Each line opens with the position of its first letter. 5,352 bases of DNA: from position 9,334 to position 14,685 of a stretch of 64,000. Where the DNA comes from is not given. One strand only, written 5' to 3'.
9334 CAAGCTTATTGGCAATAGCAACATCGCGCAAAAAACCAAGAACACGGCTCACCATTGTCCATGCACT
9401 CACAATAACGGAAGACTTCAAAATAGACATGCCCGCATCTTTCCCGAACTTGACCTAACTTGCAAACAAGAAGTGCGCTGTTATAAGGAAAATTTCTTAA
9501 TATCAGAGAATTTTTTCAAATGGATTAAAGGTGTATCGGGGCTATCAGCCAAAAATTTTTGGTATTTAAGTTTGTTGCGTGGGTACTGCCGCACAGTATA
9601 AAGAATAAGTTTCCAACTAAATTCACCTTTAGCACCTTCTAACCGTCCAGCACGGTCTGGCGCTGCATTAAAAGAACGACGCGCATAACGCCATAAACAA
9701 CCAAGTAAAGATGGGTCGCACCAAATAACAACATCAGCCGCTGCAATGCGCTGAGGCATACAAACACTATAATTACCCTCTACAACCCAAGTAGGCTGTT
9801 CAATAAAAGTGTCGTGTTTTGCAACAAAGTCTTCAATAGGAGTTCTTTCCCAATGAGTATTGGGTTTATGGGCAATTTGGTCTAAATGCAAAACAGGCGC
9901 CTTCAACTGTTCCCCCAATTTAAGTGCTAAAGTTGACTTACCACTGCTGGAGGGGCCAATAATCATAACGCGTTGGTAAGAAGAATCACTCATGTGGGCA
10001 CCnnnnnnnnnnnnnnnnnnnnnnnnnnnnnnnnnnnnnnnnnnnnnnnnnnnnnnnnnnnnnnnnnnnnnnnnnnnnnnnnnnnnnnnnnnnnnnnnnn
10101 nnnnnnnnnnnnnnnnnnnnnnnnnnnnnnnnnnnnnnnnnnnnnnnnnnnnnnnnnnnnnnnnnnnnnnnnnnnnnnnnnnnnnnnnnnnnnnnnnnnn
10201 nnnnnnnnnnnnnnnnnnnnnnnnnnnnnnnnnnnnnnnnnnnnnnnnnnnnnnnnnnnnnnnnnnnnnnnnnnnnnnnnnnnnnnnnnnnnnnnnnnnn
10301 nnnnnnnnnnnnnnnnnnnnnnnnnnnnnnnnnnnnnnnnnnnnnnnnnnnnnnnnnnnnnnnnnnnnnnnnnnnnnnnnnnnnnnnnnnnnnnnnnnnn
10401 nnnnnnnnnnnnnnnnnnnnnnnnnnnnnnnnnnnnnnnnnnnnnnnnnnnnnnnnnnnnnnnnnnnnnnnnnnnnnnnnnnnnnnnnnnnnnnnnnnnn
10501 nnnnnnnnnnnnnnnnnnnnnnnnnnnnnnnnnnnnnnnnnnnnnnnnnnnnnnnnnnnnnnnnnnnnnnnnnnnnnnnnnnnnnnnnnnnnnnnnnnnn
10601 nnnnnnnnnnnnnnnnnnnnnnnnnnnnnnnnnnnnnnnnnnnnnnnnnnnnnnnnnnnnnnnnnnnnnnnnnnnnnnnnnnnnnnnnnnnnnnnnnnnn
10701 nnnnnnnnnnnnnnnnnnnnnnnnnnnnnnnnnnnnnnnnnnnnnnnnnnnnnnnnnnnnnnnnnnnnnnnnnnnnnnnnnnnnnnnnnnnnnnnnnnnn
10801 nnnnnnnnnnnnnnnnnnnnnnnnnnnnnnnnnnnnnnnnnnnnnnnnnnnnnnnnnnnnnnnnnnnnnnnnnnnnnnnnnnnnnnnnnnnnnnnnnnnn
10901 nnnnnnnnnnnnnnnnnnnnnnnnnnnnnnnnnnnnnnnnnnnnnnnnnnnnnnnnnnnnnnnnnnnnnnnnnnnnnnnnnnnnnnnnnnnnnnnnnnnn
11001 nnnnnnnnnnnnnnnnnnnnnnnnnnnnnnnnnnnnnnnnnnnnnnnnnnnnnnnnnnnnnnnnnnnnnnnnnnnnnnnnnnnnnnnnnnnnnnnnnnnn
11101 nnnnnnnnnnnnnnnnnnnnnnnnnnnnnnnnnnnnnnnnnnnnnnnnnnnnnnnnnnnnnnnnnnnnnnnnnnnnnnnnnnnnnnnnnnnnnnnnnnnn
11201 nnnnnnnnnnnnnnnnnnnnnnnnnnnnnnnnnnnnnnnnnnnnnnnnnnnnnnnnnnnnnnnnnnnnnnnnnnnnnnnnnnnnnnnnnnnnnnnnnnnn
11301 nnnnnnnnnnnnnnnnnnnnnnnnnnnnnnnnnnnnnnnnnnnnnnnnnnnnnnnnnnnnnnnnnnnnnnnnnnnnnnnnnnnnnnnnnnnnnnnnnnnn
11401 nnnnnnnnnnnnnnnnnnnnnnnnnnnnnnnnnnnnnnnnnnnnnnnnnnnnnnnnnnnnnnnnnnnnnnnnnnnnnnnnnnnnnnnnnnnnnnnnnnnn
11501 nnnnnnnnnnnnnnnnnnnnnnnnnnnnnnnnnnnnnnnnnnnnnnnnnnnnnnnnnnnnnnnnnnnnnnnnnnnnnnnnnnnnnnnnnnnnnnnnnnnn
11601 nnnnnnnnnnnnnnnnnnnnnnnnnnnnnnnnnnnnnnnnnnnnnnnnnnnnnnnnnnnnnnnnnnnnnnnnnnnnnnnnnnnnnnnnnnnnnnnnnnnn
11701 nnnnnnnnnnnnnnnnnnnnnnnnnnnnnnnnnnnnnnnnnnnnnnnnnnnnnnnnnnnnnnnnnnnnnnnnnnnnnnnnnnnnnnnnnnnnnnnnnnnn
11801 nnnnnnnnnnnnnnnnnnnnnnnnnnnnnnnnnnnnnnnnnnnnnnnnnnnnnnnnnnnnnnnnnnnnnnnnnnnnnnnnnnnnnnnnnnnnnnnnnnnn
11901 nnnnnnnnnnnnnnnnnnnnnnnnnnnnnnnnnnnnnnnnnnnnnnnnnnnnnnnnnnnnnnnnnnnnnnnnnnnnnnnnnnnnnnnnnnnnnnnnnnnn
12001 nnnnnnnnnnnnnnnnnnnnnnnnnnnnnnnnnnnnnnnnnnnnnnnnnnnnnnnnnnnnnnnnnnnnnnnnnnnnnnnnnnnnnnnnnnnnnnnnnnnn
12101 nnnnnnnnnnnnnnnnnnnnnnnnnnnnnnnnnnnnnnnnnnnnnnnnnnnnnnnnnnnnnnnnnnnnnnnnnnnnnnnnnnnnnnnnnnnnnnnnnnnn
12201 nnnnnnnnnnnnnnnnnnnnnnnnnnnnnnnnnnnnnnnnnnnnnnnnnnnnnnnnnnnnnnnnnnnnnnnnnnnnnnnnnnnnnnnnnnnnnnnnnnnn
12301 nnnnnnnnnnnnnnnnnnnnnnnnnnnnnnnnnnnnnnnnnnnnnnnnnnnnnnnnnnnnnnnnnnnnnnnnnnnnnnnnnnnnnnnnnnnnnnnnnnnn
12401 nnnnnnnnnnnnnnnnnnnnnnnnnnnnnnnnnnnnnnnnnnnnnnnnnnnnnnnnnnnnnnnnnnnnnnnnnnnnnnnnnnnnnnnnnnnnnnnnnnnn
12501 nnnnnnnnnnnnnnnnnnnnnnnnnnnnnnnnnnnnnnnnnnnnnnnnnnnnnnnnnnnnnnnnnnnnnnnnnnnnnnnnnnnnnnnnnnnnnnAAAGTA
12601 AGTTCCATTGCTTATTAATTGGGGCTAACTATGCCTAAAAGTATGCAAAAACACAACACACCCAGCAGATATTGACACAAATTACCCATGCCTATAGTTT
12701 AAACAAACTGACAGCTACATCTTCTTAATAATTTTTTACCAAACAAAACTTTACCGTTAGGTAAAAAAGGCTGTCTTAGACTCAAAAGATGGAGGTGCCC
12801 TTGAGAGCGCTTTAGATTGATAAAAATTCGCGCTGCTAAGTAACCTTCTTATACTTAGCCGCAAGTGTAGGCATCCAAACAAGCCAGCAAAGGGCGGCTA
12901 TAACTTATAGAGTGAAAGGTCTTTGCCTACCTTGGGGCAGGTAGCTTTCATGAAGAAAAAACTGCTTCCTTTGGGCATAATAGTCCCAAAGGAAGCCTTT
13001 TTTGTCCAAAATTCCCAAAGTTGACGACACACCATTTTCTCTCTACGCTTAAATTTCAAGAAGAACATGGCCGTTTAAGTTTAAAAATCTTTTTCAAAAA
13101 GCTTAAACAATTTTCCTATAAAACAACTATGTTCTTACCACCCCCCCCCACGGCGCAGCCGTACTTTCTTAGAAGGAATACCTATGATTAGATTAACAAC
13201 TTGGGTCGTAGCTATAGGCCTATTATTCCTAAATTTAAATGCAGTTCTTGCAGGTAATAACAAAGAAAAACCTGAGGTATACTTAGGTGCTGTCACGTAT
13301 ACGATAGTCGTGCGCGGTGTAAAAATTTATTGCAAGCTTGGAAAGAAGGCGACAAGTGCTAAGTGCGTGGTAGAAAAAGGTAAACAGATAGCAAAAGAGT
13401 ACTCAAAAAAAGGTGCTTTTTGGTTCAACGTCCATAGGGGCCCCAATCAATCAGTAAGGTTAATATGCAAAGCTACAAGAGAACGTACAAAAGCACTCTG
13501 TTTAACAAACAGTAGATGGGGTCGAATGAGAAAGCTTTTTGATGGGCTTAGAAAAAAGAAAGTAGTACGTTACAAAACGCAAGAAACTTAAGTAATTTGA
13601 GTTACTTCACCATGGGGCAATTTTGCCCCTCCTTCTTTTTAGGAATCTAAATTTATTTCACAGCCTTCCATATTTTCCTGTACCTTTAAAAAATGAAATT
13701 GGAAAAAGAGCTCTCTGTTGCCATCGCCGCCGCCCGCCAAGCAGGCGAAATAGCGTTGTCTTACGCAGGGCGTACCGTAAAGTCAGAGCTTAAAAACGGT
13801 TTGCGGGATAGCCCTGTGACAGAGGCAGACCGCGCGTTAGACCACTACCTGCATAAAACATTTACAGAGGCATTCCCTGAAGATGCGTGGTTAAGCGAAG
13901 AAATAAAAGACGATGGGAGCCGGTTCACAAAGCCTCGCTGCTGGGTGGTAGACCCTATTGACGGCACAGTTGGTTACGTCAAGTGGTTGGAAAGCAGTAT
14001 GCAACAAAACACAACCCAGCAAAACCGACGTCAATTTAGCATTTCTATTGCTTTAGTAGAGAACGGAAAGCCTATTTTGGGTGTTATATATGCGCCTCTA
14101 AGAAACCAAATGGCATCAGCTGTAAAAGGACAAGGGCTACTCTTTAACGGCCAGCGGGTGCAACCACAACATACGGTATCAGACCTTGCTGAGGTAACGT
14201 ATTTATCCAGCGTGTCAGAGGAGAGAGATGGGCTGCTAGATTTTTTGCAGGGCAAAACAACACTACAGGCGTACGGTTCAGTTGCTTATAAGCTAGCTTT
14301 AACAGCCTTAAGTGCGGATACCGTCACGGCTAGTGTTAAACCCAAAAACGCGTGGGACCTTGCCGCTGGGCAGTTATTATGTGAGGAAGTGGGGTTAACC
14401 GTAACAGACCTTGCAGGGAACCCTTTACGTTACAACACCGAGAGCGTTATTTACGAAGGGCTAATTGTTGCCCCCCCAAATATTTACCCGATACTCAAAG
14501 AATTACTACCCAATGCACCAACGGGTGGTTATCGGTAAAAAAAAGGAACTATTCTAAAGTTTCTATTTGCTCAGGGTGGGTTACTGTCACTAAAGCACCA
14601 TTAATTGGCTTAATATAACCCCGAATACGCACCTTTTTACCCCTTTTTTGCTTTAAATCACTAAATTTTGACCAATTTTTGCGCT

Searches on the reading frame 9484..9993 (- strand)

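Call 23: search_protein_families(library=pfam, proteins=[window:9484-9993:-], max_evalue=0.01)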
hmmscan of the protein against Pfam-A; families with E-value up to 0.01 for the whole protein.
window:9484-9993:- (170 aa): 5 families
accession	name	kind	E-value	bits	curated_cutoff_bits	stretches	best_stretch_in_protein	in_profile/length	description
PF13671.12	AAA_33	-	3e-05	24.8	27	1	9-42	2-35/143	AAA domain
PF13521.12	AAA_28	-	0.00027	21.6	27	1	8-36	1-29/164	AAA domain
PF13238.12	AAA_18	-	0.00088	20.2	29.4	1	9-61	1-60/128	AAA domain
PF02224.24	Cytidylate_kin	-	0.0054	16.9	26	1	11-35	3-27/211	Cytidylate kinase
PF13479.12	AAA_24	-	0.0059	16.9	27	1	7-30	3-23/195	AAA domain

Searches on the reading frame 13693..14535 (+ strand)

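Call 23: search_protein_families(library=pfam, proteins=[window:13693-14535:+], max_evalue=0.01)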
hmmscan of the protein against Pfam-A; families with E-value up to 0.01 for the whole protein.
window:13693-14535:+ (281 aa): 1 family
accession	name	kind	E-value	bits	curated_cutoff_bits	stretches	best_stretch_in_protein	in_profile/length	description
PF00459.30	Inositol_P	-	3.6e-49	168.1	27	1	3-256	2-254/271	Inositol monophosphatase family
